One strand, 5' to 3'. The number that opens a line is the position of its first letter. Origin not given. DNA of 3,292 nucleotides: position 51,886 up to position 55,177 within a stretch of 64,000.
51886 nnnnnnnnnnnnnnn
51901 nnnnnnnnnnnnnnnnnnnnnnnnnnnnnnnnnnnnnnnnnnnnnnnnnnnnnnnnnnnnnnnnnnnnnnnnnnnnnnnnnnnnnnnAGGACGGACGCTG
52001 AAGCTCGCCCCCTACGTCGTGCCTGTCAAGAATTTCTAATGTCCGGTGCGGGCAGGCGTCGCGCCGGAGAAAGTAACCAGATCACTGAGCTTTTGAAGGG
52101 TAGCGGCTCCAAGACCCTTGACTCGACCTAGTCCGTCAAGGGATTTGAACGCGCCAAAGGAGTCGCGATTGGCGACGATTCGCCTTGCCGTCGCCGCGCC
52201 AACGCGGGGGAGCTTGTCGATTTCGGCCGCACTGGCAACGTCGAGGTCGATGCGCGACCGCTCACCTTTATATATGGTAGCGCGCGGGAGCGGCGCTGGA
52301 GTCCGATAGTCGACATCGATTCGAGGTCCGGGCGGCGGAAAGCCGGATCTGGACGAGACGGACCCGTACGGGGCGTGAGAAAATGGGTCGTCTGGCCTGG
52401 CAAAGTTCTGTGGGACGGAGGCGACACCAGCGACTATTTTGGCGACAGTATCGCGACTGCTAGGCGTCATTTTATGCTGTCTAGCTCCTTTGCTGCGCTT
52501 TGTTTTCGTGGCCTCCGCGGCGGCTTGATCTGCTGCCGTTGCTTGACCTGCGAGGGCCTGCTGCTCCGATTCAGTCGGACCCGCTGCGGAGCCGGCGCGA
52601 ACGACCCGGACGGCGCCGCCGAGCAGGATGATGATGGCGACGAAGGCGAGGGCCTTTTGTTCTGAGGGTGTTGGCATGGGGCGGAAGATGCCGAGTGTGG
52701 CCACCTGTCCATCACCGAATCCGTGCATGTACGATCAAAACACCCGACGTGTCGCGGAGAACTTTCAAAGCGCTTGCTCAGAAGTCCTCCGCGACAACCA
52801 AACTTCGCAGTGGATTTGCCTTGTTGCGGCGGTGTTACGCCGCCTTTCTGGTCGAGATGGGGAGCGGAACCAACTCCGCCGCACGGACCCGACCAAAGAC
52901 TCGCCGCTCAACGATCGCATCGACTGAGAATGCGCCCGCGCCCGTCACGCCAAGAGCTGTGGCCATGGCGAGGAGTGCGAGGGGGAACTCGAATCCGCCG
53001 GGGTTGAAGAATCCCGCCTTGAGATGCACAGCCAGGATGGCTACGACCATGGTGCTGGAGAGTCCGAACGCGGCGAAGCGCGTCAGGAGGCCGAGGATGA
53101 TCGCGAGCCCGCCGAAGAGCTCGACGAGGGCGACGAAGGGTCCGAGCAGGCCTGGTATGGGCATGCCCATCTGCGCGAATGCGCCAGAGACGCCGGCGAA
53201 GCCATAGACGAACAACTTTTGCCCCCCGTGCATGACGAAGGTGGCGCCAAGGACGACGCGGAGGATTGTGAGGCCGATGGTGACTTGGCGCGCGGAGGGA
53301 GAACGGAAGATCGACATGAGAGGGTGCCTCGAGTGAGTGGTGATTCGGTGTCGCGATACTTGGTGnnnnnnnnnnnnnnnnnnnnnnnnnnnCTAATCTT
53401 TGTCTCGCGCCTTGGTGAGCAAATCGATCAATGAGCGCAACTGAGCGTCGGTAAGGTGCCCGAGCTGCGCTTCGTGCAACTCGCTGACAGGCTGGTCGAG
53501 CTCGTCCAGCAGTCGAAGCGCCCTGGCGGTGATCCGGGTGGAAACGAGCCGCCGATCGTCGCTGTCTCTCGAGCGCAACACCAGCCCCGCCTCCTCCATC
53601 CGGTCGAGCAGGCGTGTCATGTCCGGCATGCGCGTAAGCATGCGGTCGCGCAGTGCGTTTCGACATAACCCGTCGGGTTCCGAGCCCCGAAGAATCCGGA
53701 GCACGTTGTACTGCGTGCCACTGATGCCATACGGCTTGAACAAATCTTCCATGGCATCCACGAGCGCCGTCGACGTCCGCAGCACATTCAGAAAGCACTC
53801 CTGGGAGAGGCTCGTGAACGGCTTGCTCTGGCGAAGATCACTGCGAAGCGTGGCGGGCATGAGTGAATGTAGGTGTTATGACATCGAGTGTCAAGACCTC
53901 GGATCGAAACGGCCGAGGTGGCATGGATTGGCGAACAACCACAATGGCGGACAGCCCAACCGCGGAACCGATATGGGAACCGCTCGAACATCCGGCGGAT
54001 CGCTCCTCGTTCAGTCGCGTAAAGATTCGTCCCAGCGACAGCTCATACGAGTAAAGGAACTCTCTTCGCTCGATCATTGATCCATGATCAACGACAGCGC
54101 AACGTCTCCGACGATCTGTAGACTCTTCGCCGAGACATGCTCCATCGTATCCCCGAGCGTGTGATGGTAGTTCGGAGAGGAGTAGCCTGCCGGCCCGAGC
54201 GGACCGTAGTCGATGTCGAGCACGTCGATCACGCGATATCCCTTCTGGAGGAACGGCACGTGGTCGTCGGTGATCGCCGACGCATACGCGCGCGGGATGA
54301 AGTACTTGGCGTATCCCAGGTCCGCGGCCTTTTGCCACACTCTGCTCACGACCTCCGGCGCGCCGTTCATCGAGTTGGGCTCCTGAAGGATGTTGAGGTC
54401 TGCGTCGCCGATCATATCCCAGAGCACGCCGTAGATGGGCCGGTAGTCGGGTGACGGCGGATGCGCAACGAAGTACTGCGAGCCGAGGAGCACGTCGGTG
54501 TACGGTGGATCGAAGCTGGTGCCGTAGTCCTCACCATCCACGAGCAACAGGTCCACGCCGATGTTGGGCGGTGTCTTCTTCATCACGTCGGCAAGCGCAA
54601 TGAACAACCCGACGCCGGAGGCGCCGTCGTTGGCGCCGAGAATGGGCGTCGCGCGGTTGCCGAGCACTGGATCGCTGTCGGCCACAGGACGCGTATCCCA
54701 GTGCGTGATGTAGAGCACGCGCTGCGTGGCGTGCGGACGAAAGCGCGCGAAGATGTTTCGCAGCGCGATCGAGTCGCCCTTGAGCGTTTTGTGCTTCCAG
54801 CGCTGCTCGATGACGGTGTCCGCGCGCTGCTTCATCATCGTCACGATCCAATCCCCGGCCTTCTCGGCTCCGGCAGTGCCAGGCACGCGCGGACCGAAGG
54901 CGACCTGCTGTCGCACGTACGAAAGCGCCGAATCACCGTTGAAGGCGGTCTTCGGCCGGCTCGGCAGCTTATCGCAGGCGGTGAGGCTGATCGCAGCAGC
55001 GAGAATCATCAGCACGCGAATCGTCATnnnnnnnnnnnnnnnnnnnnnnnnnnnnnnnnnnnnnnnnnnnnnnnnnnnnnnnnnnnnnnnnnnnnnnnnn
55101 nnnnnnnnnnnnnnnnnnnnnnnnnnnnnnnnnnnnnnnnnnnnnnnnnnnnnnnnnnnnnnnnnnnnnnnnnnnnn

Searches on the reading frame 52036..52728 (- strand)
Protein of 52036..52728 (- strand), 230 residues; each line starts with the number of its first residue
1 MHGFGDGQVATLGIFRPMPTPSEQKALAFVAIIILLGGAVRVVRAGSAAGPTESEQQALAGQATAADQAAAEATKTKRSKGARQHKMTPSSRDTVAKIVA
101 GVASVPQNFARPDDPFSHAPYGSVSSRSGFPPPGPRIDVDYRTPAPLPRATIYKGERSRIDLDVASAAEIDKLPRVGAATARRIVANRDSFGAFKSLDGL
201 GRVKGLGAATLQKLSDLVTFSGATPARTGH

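Call 13: search_protein_families(library=pfam, proteins=[window:52036-52728:-], max_evalue=0.001)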
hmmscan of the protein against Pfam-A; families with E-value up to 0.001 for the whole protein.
window:52036-52728:- (230 aa): 1 family
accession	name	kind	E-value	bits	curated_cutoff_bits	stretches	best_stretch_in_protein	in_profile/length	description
PF12836.13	HHH_3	-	3.7e-15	56.2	27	1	158-218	4-64/65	Helix-hairpin-helix motif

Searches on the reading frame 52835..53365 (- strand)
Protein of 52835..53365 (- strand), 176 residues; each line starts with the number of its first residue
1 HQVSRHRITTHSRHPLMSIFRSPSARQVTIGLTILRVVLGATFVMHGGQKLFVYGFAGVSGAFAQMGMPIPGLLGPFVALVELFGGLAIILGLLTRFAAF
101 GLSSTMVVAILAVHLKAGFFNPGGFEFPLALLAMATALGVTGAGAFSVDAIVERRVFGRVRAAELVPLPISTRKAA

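Call 78: search_protein_families(library=pfam, proteins=[window:52835-53365:-], max_evalue=0.001)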
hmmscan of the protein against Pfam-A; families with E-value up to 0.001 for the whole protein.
window:52835-53365:- (176 aa): 2 families
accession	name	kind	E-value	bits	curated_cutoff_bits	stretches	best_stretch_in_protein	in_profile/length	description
PF07681.17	DoxX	-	1.4e-24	86.9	23.6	1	31-114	1-84/85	DoxX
PF04173.18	DoxD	-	1.6e-07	31.9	22.7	1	78-161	71-152/167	TQO small subunit DoxD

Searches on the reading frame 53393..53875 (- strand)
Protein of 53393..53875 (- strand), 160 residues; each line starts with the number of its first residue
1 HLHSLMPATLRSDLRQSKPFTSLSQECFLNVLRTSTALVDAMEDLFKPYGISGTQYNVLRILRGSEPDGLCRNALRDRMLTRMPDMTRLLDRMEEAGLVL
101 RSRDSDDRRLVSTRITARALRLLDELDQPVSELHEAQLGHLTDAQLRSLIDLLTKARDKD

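Call 78: search_protein_families(library=pfam, proteins=[window:53393-53875:-], max_evalue=0.001)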
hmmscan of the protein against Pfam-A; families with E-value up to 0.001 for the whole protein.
window:53393-53875:- (160 aa): 3 families
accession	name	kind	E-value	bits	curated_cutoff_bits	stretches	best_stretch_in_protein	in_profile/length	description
PF01047.28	MarR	-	2.3e-09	37.4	24.6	1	52-111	2-59/59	MarR family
PF12802.13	MarR_2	-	2.1e-08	34.6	27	1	49-109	1-60/61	MarR family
PF22381.2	Staph_reg_Sar_Rot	-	0.0006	20.3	27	1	46-125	7-84/85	Transcriptional regulator SarA/Rot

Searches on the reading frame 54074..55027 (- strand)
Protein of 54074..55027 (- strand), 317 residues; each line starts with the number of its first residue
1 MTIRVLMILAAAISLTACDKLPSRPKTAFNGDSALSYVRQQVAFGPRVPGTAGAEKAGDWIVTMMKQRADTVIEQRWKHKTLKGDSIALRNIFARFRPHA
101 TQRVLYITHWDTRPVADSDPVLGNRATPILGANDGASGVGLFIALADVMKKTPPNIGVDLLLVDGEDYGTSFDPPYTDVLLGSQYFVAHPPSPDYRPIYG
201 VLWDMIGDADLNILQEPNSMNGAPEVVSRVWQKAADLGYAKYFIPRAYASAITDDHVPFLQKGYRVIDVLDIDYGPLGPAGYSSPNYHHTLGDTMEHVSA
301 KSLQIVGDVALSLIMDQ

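Call 13: search_protein_families(library=pfam, proteins=[window:54074-55027:-], max_evalue=0.001)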
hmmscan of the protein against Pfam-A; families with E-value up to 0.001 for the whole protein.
window:54074-55027:- (317 aa): 1 family
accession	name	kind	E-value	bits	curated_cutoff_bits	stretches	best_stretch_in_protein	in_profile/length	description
PF04389.22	Peptidase_M28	-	1.2e-28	100.6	21.3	1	91-313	1-192/193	Peptidase family M28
